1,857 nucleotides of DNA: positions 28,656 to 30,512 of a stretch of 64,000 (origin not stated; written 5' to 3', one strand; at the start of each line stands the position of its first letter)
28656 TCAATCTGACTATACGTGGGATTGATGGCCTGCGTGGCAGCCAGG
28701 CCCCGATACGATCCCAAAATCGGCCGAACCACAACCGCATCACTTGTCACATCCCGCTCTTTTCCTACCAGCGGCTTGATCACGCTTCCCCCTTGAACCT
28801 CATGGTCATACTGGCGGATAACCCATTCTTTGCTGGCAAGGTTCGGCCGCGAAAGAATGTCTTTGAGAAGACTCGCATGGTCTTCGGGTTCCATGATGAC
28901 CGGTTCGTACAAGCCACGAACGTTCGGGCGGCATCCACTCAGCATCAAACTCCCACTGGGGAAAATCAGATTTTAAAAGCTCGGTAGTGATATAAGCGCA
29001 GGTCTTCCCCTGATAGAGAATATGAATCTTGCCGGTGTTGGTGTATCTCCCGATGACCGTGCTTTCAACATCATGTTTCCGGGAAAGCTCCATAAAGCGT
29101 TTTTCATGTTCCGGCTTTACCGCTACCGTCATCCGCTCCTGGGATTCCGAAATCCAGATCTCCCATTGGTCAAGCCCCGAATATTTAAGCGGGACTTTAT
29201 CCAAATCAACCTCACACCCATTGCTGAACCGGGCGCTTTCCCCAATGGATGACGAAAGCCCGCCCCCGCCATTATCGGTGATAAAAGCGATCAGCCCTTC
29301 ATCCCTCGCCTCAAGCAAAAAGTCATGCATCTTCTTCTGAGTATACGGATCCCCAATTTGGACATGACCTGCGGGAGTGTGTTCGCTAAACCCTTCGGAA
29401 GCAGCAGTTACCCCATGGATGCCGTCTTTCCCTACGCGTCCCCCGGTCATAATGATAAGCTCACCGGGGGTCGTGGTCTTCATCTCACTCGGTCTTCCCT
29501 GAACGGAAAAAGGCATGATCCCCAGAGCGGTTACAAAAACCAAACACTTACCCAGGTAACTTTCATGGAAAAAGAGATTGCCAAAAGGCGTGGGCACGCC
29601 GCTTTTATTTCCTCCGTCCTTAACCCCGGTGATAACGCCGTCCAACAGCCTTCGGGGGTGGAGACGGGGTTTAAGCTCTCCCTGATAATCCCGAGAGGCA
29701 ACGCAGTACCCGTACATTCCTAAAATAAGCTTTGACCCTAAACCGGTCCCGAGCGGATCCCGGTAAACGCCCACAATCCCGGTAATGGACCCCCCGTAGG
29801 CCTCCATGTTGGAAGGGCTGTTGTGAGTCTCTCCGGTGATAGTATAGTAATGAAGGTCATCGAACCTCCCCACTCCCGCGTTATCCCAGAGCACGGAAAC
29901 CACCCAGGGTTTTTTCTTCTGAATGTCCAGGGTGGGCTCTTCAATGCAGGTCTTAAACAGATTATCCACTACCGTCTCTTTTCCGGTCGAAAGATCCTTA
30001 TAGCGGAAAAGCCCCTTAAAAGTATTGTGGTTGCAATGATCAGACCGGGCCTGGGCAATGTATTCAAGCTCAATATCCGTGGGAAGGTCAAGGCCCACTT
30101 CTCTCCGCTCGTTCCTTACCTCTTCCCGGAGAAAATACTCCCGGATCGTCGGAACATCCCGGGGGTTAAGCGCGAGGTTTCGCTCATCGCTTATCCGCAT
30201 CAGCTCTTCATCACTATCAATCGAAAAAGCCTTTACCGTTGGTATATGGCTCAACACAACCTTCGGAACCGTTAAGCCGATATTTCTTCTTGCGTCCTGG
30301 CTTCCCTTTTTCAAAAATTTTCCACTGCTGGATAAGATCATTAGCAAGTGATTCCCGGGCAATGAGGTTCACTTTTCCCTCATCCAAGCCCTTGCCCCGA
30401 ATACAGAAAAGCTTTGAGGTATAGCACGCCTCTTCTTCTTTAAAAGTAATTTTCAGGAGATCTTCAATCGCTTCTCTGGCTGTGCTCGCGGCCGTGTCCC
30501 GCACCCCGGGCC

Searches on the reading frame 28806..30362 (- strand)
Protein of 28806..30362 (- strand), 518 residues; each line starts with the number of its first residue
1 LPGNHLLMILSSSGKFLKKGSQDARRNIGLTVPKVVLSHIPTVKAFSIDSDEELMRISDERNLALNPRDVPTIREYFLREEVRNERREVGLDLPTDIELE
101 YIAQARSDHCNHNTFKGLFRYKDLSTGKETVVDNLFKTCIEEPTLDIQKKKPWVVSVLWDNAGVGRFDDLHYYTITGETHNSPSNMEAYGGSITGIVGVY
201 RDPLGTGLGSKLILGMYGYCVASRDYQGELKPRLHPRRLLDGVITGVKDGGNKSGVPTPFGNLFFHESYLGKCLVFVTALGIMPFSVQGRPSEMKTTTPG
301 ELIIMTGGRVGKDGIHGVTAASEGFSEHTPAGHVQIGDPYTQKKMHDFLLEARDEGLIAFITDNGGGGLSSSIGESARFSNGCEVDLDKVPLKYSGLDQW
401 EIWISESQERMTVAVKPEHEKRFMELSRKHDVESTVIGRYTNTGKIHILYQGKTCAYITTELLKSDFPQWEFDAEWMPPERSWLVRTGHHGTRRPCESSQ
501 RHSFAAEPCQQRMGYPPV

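Call 53: search_protein_families(library=pfam, proteins=[window:28806-30362:-], max_evalue=0.001)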
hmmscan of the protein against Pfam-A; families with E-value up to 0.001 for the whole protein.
window:28806-30362:- (518 aa): 3 families
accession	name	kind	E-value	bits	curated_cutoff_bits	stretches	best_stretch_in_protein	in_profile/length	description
PF02769.27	AIRS_C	-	4.2e-30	105.4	23.1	1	299-448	2-153/156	AIR synthase related protein, C-terminal domain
PF00586.29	AIRS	-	3.8e-09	37.4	24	1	160-283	2-112/112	AIR synthase related protein, N-terminal domain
PF18072.6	FGAR-AT_linker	-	5.1e-08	33.7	26.6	1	54-112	1-49/50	Formylglycinamide ribonucleotide amidotransferase linker domain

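Call 74: find_homologous_proteins(query=window:28809-30362:-, max_evalue=1e-60)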
Query window:28809-30362:- (518 aa): 2186 proteins with E <= 1e-60 among 8000 candidates; the best 120 are listed.
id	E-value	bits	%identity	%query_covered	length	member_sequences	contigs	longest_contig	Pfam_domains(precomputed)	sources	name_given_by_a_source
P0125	0.0e+0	1096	100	90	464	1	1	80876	PF18072.7,PF00586.30,PF02769.28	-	-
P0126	0.0e+0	1056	96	91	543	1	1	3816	PF18072.7,PF00586.30,PF02769.28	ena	-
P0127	1.4e-293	992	94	87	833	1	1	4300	PF18072.7,PF00586.30,PF02769.28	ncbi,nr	ncbi:MAG TPA: AIR synthase-related protein, partial [Thermodesulfobacteriota bacterium]|nr:AIR synth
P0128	4.0e-281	951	85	91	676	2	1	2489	PF18072.7,PF00586.30,PF02700.20,PF02769.28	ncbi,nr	ncbi:MAG: phosphoribosylformylglycinamidine synthase subunit PurS, partial [Deltaproteobacteria bact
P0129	1.9e-254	863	81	84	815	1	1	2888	PF18072.7,PF00586.30,PF02769.28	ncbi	-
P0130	1.0e-250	851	77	90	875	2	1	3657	PF18072.7,PF00586.30,PF02700.20,PF02769.28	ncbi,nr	ncbi:MAG: phosphoribosylformylglycinamidine synthase subunit PurS, partial [Deltaproteobacteria bact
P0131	2.4e-250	849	77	90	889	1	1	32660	PF18072.7,PF00586.30,PF02769.28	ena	-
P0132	1.3e-249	847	76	90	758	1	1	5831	PF18072.7,PF00586.30,PF02700.20,PF02769.28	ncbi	ncbi:MAG: phosphoribosylformylglycinamidine synthase, partial [Nitrospira bacterium SG8_3]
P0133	1.2e-247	840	75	91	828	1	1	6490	PF18072.7,PF00586.30,PF02700.20,PF02769.28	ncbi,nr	ncbi:MAG: phosphoribosylformylglycinamidine synthase subunit PurS, partial [Deltaproteobacteria bact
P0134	1.3e-247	840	77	88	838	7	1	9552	PF18072.7,PF00586.30,PF02769.28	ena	-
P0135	1.0e-246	837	75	91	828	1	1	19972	PF18072.7,PF00586.30,PF02700.20,PF02769.28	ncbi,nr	ncbi:MAG: phosphoribosylformylglycinamidine synthase subunit PurS, partial [Deltaproteobacteria bact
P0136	1.4e-245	834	74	90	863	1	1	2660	PF22689.2,PF18072.7,PF00586.30,PF02769.28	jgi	jgi:phosphoribosylformylglycinamidine synthase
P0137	3.2e-245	832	77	88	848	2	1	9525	PF18072.7,PF00586.30,PF02700.20,PF02769.28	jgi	-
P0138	3.8e-245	832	76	88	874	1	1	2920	PF18072.7,PF00586.30,PF02769.28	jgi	jgi:phosphoribosylformylglycinamidine synthase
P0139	4.9e-245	832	74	91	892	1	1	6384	PF18072.7,PF00586.30,PF02769.28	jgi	-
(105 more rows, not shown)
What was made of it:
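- Closest known: Rickettsia palindromic elements. Different: The host lineage is unrelated (a Thermodesulfobacteriota MAG, call 74).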
